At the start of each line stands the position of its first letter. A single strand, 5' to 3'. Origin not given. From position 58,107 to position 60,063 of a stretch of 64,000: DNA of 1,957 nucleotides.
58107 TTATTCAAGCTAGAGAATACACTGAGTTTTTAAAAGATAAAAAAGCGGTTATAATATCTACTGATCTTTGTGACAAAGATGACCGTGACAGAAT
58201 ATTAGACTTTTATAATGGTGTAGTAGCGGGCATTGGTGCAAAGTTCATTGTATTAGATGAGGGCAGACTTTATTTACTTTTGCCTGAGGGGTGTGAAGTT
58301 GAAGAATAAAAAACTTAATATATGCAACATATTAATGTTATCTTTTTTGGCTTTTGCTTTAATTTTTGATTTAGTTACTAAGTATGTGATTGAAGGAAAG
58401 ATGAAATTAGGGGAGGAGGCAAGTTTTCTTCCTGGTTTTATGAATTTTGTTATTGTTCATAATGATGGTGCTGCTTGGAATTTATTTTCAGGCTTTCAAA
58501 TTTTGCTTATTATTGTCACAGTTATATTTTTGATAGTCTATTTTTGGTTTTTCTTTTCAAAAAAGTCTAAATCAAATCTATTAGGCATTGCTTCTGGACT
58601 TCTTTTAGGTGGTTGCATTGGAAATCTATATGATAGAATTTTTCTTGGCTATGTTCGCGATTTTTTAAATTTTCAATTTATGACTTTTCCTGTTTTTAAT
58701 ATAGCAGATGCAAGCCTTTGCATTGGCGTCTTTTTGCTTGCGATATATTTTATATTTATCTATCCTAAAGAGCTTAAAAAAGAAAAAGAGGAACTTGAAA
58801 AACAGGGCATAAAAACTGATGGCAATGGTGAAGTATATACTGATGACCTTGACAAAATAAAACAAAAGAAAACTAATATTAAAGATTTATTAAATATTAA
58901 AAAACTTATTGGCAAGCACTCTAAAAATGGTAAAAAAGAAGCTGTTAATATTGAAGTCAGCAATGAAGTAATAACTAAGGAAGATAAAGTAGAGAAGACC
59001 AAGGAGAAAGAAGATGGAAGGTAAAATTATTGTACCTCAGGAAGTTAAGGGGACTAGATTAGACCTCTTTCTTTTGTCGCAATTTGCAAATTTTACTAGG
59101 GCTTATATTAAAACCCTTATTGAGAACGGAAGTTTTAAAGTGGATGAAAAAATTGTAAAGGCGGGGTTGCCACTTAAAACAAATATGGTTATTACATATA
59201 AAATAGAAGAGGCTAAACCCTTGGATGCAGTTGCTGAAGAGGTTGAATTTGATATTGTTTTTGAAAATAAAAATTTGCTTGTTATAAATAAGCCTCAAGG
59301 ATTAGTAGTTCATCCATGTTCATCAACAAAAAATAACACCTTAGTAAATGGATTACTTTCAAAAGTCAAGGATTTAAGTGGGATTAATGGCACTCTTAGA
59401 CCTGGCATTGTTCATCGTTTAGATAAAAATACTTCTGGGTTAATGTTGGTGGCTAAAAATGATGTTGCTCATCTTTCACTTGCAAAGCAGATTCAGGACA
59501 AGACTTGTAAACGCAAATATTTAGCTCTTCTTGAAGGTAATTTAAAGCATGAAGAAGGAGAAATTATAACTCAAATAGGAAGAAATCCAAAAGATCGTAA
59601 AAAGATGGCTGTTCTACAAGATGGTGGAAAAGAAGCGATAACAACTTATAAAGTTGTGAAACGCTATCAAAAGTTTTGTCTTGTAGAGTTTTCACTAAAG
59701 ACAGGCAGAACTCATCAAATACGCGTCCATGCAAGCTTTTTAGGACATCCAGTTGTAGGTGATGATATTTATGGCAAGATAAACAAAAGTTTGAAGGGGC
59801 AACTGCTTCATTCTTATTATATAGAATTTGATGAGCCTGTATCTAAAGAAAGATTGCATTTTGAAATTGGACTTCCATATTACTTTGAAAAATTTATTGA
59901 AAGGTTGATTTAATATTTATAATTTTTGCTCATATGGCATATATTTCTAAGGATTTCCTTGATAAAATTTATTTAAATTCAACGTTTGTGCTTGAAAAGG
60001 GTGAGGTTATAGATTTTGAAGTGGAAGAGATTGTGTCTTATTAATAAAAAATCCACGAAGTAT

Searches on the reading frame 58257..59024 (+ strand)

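Call 7: search_protein_families(library=pfam, proteins=[window:58257-59024:+])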
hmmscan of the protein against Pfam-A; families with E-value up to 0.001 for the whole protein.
window:58257-59024:+ (255 aa): 1 family
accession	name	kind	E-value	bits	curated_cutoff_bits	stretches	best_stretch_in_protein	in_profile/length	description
PF01252.23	Peptidase_A8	-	6.7e-37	127.3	25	1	32-167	3-142/142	Signal peptidase (SPase) II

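Call 8: search_protein_families(library=ncbifam, proteins=[window:58257-59024:+])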
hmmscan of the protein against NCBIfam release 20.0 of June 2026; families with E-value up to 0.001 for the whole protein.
window:58257-59024:+ (255 aa): 23 families
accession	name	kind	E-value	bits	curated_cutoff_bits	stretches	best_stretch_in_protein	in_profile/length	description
NF011360.0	PRK14779.1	subfamily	2.1e-29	102.7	177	1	24-169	9-157/163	lipoprotein signal peptidase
TIGR00077.1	lspA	equivalog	1.1e-28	100.1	73.95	1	25-174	9-163/164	signal peptidase II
NF011365.0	PRK14784.1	equivalog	1.6e-25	90.1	181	1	27-166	7-147/160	lipoprotein signal peptidase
NF011371.0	PRK14790.1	equivalog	7.8e-23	81.1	202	1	32-168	17-155/169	lipoprotein signal peptidase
NF011367.0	PRK14786.1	equivalog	4.8e-20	72.3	190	1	34-170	10-147/154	lipoprotein signal peptidase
NF011366.0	PRK14785.1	subfamily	2.2e-19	70.1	256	1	24-171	40-195/198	lipoprotein signal peptidase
NF011368.0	PRK14787.1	equivalog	3.7e-19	69.4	177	1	29-177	6-165/167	lipoprotein signal peptidase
NF011358.0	PRK14776.1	equivalog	3e-18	66.2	285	1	17-163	5-152/170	lipoprotein signal peptidase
NF011370.0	PRK14789.1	equivalog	2e-17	63.5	248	1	27-180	12-164/194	lipoprotein signal peptidase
NF011354.0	PRK14772.1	equivalog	3.6e-16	59.1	321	1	24-164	25-167/190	lipoprotein signal peptidase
NF011352.0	PRK14770.1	equivalog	6.1e-16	58.3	223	1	20-163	12-160/173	lipoprotein signal peptidase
NF011359.0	PRK14777.1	subfamily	4.5e-15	55.8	187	1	17-164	19-176/191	lipoprotein signal peptidase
NF011355.0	PRK14773.1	subfamily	1.3e-14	54.5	218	1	64-164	75-185/206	lipoprotein signal peptidase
NF011369.0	PRK14788.1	equivalog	1.8e-13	50.4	200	1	30-133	9-116/213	lipoprotein signal peptidase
NF011356.0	PRK14774.1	equivalog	2e-12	47.2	256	1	35-175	12-160/185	lipoprotein signal peptidase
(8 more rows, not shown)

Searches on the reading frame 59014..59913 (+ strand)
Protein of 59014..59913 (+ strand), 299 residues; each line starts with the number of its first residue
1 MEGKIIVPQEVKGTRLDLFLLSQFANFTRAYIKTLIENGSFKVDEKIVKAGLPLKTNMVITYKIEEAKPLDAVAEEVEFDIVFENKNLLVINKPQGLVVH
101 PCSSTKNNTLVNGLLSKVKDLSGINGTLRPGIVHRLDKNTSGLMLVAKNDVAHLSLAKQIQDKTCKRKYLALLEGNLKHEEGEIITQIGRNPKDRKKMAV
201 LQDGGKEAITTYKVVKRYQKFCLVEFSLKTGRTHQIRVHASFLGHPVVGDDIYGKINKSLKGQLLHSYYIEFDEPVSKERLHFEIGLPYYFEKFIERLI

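Call 7: search_protein_families(library=pfam, proteins=[window:59014-59913:+])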
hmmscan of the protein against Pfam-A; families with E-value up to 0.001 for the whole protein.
window:59014-59913:+ (299 aa): 2 families
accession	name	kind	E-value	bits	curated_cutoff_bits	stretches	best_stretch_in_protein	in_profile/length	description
PF00849.27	PseudoU_synth_2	-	4e-35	121.7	26.8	1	87-241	1-151/152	RNA pseudouridylate synthase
PF01479.30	S4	-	3.3e-06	27.2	22.8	1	15-60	2-48/48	S4 domain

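Call 8: search_protein_families(library=ncbifam, proteins=[window:59014-59913:+])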
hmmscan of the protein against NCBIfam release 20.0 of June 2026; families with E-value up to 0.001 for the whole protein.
window:59014-59913:+ (299 aa): 7 families
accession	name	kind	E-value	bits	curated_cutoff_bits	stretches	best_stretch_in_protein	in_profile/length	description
TIGR00005.1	rluA_subfam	subfamily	3.8e-83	279.2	192.7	1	10-298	2-297/298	RluA family pseudouridine synthase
NF008385.0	PRK11180.1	equivalog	3e-61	207.6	351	1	6-296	10-310/325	23S rRNA pseudouridine(1911/1915/1917) synthase RluD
NF008249.0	PRK11025.1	equivalog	2.5e-39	135.1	378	1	8-295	14-310/317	23S rRNA pseudouridine(955/2504/2580) synthase RluC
TIGR01621.1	RluA-like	hypoth_equivalog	1.8e-29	102.6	222.3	1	78-273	1-184/217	TIGR01621 family pseudouridine synthase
NF008321.0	PRK11112.1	equivalog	9.3e-26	90.7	328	1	79-294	2-230/257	tRNA pseudouridine(65) synthase TruC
NF007543.0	PRK10158.1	equivalog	3.3e-23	82.5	286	1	79-259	14-188/219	bifunctional tRNA pseudouridine(32) synthase/23S rRNA pseudouridine(746) synthase RluA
TIGR00093.1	TIGR00093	subfamily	7.9e-07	29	109.3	1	92-248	1-136/161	pseudouridine synthase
